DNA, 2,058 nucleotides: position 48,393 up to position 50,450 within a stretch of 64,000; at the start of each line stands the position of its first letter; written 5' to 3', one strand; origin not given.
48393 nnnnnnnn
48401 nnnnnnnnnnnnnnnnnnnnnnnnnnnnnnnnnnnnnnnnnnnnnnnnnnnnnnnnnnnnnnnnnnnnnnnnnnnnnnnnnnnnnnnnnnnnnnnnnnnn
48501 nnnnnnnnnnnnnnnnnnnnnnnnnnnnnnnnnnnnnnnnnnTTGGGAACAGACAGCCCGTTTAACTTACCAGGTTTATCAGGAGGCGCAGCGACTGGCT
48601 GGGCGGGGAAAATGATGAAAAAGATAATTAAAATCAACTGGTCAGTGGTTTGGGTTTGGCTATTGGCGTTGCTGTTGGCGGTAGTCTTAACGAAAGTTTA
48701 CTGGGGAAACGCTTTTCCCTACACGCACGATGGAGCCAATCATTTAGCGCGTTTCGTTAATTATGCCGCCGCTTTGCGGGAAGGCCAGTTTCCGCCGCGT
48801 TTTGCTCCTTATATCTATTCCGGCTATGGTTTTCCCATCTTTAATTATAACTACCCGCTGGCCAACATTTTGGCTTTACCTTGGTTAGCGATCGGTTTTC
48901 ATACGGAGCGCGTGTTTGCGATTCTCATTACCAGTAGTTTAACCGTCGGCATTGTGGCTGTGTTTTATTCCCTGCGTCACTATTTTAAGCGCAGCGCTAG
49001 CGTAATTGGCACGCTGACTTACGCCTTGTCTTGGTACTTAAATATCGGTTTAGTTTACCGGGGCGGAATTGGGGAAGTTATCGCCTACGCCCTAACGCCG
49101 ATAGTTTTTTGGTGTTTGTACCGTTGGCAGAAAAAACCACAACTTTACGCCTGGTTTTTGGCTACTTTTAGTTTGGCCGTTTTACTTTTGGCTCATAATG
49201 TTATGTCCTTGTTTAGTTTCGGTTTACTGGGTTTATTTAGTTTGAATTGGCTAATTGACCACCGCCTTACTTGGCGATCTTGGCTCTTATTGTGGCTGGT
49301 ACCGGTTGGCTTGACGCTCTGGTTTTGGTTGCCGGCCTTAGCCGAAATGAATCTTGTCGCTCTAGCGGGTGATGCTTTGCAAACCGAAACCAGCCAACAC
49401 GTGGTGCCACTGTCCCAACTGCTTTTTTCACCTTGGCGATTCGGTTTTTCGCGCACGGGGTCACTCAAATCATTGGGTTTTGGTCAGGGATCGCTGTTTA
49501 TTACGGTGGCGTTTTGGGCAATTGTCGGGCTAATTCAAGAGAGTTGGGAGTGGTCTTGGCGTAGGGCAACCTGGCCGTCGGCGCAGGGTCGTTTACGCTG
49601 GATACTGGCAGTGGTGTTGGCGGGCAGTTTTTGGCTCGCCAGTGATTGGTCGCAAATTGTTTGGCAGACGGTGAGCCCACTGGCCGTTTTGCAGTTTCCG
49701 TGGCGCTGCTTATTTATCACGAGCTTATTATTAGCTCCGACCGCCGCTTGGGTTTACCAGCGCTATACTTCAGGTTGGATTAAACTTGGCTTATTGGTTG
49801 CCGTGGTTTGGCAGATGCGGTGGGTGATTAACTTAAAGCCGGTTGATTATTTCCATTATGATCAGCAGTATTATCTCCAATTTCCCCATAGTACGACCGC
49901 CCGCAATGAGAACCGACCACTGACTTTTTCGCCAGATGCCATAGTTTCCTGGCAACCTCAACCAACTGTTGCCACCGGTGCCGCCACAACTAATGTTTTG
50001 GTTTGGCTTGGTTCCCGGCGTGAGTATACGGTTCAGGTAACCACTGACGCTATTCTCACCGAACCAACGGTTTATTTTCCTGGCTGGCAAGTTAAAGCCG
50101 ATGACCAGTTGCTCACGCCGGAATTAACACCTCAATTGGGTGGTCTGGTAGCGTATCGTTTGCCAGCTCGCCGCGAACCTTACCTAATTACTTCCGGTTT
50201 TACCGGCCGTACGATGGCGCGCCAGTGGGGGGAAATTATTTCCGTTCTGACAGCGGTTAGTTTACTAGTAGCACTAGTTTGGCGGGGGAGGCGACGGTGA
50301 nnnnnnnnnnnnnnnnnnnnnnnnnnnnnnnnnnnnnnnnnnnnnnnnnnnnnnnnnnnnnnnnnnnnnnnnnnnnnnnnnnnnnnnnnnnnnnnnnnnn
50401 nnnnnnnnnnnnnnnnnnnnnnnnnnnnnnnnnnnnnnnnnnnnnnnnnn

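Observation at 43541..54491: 11-kb glycosylation block with five GT-C fold membrane glycosyltransferases, a Dpm1-like donor synthase and translationally coupled GT2/GT4 genes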

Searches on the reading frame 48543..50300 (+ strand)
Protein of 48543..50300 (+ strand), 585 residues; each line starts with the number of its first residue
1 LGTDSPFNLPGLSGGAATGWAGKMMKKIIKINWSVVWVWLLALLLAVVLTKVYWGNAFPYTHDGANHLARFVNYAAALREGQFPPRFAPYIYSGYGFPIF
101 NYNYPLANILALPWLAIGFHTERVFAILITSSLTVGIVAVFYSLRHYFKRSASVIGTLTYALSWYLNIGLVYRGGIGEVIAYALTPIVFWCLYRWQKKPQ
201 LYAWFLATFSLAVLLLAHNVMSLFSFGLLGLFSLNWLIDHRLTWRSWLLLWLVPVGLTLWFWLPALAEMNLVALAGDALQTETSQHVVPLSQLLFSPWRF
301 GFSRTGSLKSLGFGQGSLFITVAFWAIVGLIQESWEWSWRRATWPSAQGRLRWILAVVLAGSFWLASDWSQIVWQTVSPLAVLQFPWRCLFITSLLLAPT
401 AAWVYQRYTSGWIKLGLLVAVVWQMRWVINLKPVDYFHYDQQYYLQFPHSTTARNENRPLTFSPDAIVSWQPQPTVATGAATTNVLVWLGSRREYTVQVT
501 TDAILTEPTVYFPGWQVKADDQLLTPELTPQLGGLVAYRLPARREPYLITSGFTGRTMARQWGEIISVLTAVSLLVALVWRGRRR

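Call 4: search_protein_families(library=pfam, proteins=[window:48543-50300:+], max_evalue=0.01)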
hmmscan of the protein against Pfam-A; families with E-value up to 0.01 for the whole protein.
window:48543-50300:+ (585 aa): 0 families

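Call 5: search_protein_families(library=ncbifam, proteins=[window:48543-50300:+], max_evalue=0.01)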
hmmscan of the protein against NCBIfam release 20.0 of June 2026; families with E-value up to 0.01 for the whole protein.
window:48543-50300:+ (585 aa): 0 families

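Call 12: search_protein_families(library=pfam, proteins=[window:48612-50300:+], max_evalue=10)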
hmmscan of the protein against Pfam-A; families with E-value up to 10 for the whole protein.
window:48612-50300:+ (562 aa): 1 family
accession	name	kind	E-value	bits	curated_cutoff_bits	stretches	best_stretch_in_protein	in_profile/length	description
PF01773.25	Nucleos_tra2_N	-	0.17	12.9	27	2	7-48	19-62/74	Na+ dependent nucleoside transporter N-terminus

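Call 13: search_solved_structures(query=window:48612-50300:+, max_evalue=10)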
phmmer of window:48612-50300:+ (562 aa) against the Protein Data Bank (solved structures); distinct sequences matched with E-value up to 10: 0.

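Call 15: find_homologous_proteins(query=window:48612-50300:+)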
Query window:48612-50300:+ (562 aa): 580 proteins with E <= 0.001 among 8000 candidates; the best 120 are listed.
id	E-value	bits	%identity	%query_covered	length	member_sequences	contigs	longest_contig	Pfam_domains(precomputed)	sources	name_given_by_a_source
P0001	0.0e+0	1272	100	100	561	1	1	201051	-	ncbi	-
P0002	2.9e-166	573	52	95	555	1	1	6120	-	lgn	-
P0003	1.8e-154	534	47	97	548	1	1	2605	-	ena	-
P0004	3.2e-148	513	47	95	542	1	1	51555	-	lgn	-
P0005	8.3e-129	449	43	100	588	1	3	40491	-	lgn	-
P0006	6.2e-128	446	43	93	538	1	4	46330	-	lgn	-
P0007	1.4e-126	442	43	98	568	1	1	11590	PF10131.16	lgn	-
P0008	3.6e-124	434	42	94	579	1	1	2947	-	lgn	-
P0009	4.3e-124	433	43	99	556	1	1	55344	-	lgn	-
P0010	3.3e-123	431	41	96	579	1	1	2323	PF10131.16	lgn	-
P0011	4.0e-123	430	43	96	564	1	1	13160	-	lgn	-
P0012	1.0e-120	422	42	95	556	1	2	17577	PF10131.16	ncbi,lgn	-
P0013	1.2e-120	422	43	97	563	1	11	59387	-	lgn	-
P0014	6.0e-118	413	42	97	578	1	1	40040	-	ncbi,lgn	-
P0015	2.7e-117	411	40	97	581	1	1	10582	-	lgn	-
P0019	3.9e-114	401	40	96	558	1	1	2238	PF10131.16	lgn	-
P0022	7.5e-112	393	39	97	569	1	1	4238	PF10131.16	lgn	-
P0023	2.5e-111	391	38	99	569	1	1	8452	PF10131.16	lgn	-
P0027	6.3e-111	390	40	93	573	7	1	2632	PF10131.16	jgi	jgi:uncharacterized membrane protein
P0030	1.6e-108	382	37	97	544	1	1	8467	PF10131.16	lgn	-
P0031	6.0e-108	380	38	95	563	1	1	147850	PF10131.16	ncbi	-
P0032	4.1e-106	374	39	99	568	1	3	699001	-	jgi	jgi:hypothetical protein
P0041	3.1e-96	341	36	95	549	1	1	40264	PF10131.16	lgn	-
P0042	1.4e-95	339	36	94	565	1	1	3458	PF10131.16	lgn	-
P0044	7.2e-95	337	37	97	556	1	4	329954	PF10131.16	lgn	-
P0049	7.1e-93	330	35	95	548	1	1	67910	PF10131.16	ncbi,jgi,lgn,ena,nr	ncbi:MAG: 6-pyruvoyl-tetrahydropterin synthase-related protein [Candidatus Pacebacteria bacterium]|n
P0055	1.7e-91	326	34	98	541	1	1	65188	PF10131.16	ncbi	-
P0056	1.9e-91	326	37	97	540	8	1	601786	PF10131.16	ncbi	-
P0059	4.6e-91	324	35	97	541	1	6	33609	PF10131.16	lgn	-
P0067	3.2e-90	322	37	94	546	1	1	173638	PF10131.16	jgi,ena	jgi:hypothetical protein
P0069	3.9e-90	321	36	98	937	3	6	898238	-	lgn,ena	-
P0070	1.1e-89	320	37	93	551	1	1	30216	PF10131.16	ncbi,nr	ncbi:MAG: 6-pyruvoyl-tetrahydropterin synthase-related protein [bacterium]|nr:6-pyruvoyl-tetrahydrop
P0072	1.6e-89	319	36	95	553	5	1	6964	PF10131.16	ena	-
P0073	1.8e-89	319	35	95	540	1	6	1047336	PF10131.16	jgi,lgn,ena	jgi:hypothetical protein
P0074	2.7e-89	319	37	94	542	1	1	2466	PF10131.16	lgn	-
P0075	3.8e-89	318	34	98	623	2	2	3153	PF10131.16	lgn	-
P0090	7.2e-88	314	35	97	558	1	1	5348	PF10131.16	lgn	-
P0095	3.1e-87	312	36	97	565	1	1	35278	PF10131.16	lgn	-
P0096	3.7e-87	311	34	98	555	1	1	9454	PF10131.16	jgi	jgi:hypothetical protein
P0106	2.1e-86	309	36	97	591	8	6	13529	PF10131.16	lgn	-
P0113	5.8e-86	308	35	99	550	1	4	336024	PF10131.16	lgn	-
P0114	6.0e-86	307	38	95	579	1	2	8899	PF10131.16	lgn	-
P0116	6.5e-86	307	36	95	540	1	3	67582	PF10131.16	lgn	-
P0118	1.4e-85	306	36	98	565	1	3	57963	PF10131.16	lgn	-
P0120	1.5e-85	306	35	96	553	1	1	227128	PF10131.16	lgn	-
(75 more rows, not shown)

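Call 49: predict_structure(alignment_id=A3)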
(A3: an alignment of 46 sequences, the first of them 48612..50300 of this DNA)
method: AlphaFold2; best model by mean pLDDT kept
length: 562 residues; sequences in the alignment: 46
mean_pLDDT: 92.3   pTM: 0.92
mean pLDDT of the five models: 92.3, 91.2, 91.1, 90.5, 88.7
residues with pLDDT >= 90: 449; 70-90: 89; 50-70: 21; < 50: 3
segments of 3 or more residues with pLDDT < 50: none
pLDDT, mean of each block of 10 residues (from residue 1): 71 97 98 94 95 95 90 84 96 97 98 98 97 98 95 96 97 92 97 95 96 88 96 97 91 79 91 82 60 94 95 88 87 95 96 90 94 98 97 97 95 95 82 83 76 97 96 98 94 97 92 97 98 94 97 92 85
secondary structure, 60 per line:
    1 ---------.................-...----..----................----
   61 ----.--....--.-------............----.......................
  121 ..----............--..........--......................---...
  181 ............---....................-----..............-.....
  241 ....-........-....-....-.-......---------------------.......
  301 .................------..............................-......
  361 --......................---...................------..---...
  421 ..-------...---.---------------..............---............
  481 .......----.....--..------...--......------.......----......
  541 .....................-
elements in order: H10-26 H41-56 H68-71 H82-93 H98-122 H127-138 H141-150 H153-174 H178-192 H196-215 H221-234 H236-244 H250-253 H255-258 H260-263 H267-272 H294-317 H324-343 H345-353 H355-360 H363-384 H388-406 H418-422 E452-465 E469-487 E492-496 E512-517 E524-530 H535-561

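Call 51: fold_search(model_id=the predicted structure, library=pdb)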
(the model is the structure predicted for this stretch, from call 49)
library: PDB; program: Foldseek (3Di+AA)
matches with E <= 10: 243; with E <= 0.001: 10
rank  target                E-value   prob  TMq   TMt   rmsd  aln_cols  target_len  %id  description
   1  3wak                  1.0e-04  1.00  0.39  0.27  12.3       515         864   12  Crystal structure of the Archaeoglobus fulgidus oligosaccharyltransferase (O29867_ARCFU) in the apo form (released 2013-10-30)
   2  5ogl_A                2.8e-04  1.00  0.38  0.31  10.6       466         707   13  Structure of bacterial oligosaccharyltransferase PglB in complex with an acceptor peptide and an lipid-linked oligosac (released 2017-10-25)
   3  6gxc_A                3.2e-04  1.00  0.38  0.32  10.8       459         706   13  Bacterial oligosaccharyltransferase PglB in complex with an inhibitory peptide and a reactive lipid-linked oligosaccha (released 2018-11-14)
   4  7e9s_A                3.2e-04  1.00  0.37  0.26  11.4       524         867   12  Archaeal oligosaccharyltransferase AglB from Archaeoglobus fulgidus in complex with an inhibitory peptide and a dolich (released 2021-09-08)
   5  8age_A                3.4e-04  1.00  0.43  0.38  13.0       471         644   12  Structure of yeast oligosaccharylransferase complex with acceptor peptide bound (released 2022-12-07)
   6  6s7t_A                5.5e-04  1.00  0.41  0.33  19.3       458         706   13  Cryo-EM structure of human oligosaccharyltransferase complex OST-B (released 2019-12-18)
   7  3waj                  6.6e-04  1.00  0.38  0.28  12.0       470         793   13  Crystal structure of the Archaeoglobus fulgidus oligosaccharyltransferase (O29867_ARCFU) complex with Zn and sulfate (released 2013-10-30)
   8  7oci_F                6.9e-04  1.00  0.41  0.37  13.3       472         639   11  Cryo-EM structure of yeast Ost6p containing oligosaccharyltransferase complex (released 2022-02-16)
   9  5gmy_A                8.6e-04  1.00  0.40  0.28  11.9       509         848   12  Crystal structure of the Archaeoglobus fulgidus oligosaccharyltransferase (O29867_ARCFU) tethered with an acceptor pep (released 2017-02-01)
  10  8b6l_I                9.9e-04  1.00  0.39  0.33  20.0       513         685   10  Subtomogram average of the human Sec61-TRAP-OSTA-translocon (released 2022-12-07)
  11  9n9j_I                1.2e-03  1.00  0.37  0.30  14.0       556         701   10  Structure of a GRP94 folding intermediate engaged with a CCDC134- and FKBP11-bound secretory translocon (released 2025-11-19)
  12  3rce_A                1.3e-03  1.00  0.38  0.33  10.0       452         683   12  Bacterial oligosaccharyltransferase PglB (released 2011-06-15)
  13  6s7o_A                1.4e-03  1.00  0.39  0.34  19.3       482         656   11  Cryo-EM structure of human oligosaccharyltransferase complex OST-A (released 2019-12-18)
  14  8agb_A                1.9e-03  1.00  0.39  0.35  13.8       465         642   12  Structure of yeast oligosaccharylransferase complex with lipid-linked oligosaccharide bound (released 2022-12-07)
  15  5f15                  1.9e-03  1.00  0.30  0.31  19.4       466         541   13  Crystal Structure of ArnT from Cupriavidus metallidurans bound to Undecaprenyl phosphate (released 2016-02-17)
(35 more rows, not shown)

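Call 61: search_protein_families(library=pfam, alignment_id=A3, max_evalue=0.001)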
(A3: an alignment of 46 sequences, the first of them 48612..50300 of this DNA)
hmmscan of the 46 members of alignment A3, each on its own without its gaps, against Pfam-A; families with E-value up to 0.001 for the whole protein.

A. member 1, window:48612-50300:+ (562 aa): 0 families

B. families by the number of members that match (of 46 scanned): 2 families
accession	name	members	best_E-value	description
PF10131.15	PTPS_related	13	3.8e-16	6-pyruvoyl-tetrahydropterin synthase related domain; membrane protein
PF11847.13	GT-C_AftD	1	3.4e-06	Alpha-(1->3)-arabinofuranosyltransferase, N-terminal GT-C domain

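Call 63: find_encoding_contigs(protein=P0069, flank=10000, max_places=2)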
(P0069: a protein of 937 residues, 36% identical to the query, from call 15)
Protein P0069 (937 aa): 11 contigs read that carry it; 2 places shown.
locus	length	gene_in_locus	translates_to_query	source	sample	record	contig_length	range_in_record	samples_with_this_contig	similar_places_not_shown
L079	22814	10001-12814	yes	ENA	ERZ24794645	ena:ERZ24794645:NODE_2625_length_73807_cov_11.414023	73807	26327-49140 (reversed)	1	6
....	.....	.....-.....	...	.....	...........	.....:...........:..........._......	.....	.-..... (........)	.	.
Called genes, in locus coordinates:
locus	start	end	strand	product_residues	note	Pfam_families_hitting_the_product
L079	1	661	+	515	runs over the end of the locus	PF13177:DNA_pol3_delta2, PF00004:AAA, PF13401:AAA_22 (weak), PF22608:DNAX_ATPase_lid, PF20964:DnaX_C (weak)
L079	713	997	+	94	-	PF02575:YbaB_DNA_bd (weak)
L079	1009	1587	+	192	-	PF01725:Ham1p_like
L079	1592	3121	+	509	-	PF13231:PMT_2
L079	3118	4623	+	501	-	PF13231:PMT_2 (weak)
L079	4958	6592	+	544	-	-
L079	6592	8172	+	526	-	PF13231:PMT_2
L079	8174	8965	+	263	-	PF00535:Glycos_transf_2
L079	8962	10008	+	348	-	PF13439:Glyco_transf_4, PF13579:Glyco_trans_4_4 (weak), PF00534:Glycos_transf_1, PF13692:Glyco_trans_1_4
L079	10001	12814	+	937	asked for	-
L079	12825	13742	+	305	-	PF01073:3Beta_HSD, PF01370:Epimerase, PF02719:Polysacc_synt_2, PF04321:RmlD_sub_bind, PF05368:NmrA (weak), PF13460:NAD_binding_10, PF16363:GDP_Man_Dehyd, PF07993:NAD_binding_4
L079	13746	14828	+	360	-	PF00483:NTP_transferase, PF25084:LbH_EIF2B (weak), PF00132:Hexapep (faint), PF25087:GMPPB_C (weak)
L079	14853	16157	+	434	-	PF01943:Polysacc_synt, PF13440:Polysacc_synt_3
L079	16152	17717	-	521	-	PF13231:PMT_2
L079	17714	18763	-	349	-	-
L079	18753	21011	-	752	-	-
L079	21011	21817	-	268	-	PF01507:PAPS_reduct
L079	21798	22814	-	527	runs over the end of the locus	-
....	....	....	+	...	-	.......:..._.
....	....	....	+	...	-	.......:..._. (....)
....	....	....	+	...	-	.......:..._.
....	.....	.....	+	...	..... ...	-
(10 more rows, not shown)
